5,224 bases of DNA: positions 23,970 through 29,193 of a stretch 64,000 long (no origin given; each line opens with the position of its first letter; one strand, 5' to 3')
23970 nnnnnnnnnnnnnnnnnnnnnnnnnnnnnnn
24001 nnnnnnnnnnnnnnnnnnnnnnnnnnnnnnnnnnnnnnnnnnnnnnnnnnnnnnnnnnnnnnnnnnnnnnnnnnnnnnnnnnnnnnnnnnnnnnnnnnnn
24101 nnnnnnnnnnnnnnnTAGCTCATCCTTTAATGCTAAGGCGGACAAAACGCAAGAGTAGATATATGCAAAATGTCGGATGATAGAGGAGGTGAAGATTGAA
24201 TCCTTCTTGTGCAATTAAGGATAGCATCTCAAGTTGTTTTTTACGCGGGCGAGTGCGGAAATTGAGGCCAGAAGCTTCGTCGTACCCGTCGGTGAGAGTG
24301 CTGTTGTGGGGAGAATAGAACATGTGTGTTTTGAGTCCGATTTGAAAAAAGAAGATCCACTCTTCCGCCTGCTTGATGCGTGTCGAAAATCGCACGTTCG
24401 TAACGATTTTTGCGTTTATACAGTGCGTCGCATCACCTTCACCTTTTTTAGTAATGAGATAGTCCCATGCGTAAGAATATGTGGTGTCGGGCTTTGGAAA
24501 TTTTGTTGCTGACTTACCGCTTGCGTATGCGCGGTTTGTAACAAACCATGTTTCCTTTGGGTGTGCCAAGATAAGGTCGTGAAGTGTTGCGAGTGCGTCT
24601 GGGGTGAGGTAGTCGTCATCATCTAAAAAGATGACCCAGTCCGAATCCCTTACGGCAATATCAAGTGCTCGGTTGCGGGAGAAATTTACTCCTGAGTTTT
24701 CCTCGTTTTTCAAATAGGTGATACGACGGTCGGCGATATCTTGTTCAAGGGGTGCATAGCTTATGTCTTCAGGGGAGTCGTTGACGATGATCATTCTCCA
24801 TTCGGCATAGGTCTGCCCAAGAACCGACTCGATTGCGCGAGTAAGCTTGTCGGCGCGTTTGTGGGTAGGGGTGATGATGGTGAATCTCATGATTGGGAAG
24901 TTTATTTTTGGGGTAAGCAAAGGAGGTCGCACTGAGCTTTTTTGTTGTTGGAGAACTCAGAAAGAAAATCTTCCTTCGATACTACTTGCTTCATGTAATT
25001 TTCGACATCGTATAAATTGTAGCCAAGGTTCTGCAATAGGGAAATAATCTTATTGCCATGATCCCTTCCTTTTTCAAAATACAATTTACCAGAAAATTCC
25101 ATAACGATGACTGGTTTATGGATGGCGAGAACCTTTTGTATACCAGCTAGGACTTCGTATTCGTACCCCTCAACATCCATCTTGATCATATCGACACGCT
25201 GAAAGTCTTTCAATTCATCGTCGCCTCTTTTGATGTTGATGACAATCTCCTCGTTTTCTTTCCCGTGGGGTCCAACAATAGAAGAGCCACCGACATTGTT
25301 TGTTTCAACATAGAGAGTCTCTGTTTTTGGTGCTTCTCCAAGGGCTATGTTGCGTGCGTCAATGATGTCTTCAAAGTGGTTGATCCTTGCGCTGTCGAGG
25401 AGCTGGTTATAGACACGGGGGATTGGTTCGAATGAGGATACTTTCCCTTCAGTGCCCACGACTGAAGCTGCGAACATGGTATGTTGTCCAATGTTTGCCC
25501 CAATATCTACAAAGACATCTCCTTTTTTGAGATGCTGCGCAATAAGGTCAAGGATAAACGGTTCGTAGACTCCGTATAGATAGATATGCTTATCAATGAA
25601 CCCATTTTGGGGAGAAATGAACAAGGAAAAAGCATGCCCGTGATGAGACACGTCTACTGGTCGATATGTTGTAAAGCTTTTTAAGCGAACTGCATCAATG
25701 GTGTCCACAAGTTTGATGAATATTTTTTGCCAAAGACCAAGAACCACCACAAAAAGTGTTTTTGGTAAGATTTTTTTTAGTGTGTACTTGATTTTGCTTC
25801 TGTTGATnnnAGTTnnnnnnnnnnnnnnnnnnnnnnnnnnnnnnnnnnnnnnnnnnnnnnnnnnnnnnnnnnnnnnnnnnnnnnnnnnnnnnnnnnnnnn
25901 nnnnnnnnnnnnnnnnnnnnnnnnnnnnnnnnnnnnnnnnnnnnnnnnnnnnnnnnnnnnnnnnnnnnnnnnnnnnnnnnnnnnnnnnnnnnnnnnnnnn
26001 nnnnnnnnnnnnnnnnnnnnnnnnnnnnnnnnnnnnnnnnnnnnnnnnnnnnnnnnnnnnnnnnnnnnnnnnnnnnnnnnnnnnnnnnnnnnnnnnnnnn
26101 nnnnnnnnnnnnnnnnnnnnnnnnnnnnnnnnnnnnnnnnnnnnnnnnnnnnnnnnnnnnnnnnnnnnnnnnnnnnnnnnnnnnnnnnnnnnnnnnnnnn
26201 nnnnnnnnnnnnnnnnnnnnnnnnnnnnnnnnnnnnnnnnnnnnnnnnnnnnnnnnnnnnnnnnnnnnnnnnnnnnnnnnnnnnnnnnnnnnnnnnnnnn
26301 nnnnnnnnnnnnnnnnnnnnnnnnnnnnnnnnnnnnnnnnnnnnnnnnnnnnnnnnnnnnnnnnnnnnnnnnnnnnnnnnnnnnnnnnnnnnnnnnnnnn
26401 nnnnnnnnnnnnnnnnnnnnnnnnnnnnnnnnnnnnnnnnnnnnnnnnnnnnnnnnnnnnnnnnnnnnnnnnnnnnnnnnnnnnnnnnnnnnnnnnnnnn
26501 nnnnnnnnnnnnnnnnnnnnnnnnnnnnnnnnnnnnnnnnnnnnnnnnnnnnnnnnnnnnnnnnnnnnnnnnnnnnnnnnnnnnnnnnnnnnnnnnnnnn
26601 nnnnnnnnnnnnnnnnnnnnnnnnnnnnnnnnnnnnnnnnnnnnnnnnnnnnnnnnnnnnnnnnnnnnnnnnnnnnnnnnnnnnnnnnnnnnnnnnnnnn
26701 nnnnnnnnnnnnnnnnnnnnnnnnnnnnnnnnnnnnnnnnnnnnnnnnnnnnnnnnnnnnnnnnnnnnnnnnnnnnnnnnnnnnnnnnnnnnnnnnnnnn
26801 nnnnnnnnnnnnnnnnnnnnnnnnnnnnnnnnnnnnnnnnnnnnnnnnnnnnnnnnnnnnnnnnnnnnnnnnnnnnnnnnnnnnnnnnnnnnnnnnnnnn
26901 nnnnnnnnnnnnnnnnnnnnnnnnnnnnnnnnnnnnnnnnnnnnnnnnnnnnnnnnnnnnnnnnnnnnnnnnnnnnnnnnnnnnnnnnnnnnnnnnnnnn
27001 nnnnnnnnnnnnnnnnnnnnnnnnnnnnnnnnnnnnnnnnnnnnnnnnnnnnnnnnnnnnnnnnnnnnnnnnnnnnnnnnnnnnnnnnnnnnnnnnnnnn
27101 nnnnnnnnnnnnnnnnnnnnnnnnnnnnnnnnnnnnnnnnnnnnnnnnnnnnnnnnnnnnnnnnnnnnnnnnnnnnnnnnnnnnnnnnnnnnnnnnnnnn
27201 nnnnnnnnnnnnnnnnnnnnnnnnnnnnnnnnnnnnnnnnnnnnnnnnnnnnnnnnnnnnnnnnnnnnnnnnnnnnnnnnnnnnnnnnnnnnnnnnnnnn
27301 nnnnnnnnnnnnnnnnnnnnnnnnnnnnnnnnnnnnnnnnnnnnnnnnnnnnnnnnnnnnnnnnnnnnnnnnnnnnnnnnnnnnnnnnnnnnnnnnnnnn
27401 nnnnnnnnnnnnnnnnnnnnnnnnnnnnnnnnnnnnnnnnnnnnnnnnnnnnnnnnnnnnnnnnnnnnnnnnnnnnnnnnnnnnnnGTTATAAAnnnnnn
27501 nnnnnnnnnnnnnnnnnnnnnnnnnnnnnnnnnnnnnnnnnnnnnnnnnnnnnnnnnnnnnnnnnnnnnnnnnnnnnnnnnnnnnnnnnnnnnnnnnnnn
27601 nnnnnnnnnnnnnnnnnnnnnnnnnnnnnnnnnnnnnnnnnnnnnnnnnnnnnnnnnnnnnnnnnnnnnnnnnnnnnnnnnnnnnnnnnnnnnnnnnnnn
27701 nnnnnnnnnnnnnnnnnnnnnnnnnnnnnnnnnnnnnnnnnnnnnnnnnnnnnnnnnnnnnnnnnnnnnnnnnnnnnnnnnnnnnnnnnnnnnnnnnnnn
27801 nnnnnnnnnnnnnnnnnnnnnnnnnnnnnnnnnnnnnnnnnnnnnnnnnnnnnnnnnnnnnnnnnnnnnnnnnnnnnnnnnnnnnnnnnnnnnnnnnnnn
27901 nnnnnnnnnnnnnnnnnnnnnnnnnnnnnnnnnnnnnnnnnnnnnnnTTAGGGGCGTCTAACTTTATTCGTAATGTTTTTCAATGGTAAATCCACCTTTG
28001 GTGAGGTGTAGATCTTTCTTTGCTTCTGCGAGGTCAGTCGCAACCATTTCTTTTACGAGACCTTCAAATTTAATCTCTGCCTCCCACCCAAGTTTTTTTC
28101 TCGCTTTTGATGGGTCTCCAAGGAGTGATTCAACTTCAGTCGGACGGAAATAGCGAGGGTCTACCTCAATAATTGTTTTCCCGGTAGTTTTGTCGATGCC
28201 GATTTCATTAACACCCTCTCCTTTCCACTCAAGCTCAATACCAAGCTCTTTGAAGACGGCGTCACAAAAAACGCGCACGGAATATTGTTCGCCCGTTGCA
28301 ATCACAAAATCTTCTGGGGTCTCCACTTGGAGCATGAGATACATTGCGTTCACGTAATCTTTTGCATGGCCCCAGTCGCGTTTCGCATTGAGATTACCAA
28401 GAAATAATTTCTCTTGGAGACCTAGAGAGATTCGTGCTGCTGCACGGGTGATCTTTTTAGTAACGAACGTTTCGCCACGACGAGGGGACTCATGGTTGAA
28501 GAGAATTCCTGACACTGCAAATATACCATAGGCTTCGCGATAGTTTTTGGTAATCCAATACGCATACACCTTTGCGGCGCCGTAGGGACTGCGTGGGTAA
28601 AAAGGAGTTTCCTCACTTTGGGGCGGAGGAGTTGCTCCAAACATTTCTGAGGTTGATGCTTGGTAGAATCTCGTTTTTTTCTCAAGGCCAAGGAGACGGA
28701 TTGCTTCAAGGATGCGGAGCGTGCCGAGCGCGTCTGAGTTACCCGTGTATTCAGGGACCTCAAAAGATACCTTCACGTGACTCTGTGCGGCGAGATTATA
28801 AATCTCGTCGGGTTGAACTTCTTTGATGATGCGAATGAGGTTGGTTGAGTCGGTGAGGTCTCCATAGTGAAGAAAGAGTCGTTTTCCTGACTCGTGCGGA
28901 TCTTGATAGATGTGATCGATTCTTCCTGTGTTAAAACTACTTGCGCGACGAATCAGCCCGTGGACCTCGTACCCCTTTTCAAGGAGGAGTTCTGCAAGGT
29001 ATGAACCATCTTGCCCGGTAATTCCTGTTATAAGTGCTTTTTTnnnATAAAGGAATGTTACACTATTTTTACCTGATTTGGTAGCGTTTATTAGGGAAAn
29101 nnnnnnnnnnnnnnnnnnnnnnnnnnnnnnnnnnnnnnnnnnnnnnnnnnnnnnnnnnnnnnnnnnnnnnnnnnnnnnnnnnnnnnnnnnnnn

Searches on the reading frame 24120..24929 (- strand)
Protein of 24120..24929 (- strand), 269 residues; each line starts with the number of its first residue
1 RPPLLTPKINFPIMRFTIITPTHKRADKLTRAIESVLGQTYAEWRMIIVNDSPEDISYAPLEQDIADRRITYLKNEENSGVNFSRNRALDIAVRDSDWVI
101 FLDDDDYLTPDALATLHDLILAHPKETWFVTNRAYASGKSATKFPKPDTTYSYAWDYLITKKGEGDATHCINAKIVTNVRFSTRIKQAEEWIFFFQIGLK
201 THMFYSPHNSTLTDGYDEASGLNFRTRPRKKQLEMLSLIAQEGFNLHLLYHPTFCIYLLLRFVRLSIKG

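Call 46: search_protein_families(library=pfam, proteins=[window:24120-24929:-], max_evalue=0.001)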
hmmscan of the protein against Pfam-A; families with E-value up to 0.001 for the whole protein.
window:24120-24929:- (269 aa): 3 families
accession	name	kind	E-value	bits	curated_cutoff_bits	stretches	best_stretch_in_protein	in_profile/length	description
PF00535.33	Glycos_transf_2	-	2.2e-24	86.7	23.3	1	17-170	1-152/168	Glycosyl transferase family 2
PF13641.12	Glyco_tranf_2_3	-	7.3e-07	29.9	27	1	16-133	3-123/230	Glycosyltransferase like family 2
PF10111.15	Glyco_tranf_2_2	-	3.5e-06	27.1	27.3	1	36-120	19-106/276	Glycosyltransferase like family 2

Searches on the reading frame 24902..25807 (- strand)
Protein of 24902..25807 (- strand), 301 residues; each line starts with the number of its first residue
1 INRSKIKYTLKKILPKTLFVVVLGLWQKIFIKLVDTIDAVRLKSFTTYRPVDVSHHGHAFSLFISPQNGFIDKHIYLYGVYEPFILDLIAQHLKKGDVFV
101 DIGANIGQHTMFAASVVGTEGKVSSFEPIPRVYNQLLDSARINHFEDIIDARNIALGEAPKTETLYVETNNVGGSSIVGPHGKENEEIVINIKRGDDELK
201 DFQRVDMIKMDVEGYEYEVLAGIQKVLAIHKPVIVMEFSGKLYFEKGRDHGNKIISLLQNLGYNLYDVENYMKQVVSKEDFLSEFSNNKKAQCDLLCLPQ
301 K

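Call 46: search_protein_families(library=pfam, proteins=[window:24902-25807:-], max_evalue=0.001)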
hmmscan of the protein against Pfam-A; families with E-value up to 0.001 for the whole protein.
window:24902-25807:- (301 aa): 3 families
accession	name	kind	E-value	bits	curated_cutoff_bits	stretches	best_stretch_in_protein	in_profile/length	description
PF05050.19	Methyltransf_21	-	3.5e-22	79.8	22.7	1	101-264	1-172/173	Methyltransferase FkbM domain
PF05575.17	V_cholerae_RfbT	-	3.7e-05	23.6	27.9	1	87-231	71-218/286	Vibrio cholerae RfbT protein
PF02475.24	TRM5-TYW2_MTfase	-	0.00083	19.8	28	0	89-152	30-92/164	TRM5/TYW2 methyltransferase domain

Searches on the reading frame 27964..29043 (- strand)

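Call 46: search_protein_families(library=pfam, proteins=[window:27964-29043:-], max_evalue=0.001)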
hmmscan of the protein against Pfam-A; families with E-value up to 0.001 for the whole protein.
window:27964-29043:- (359 aa): 4 families
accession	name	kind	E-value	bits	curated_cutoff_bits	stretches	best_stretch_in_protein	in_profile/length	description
PF16363.11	GDP_Man_Dehyd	-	1.2e-156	521.7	27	1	4-333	1-332/332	GDP-mannose 4,6 dehydratase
PF01370.27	Epimerase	-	1.8e-77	260.4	20.9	1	3-249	1-240/240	NAD dependent epimerase/dehydratase family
PF04321.23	RmlD_sub_bind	-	2e-09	37.4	27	1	2-201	2-167/287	RmlD substrate binding domain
PF02719.21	Polysacc_synt_2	-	0.00012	21.8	20.2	1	4-116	2-116/293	Polysaccharide biosynthesis protein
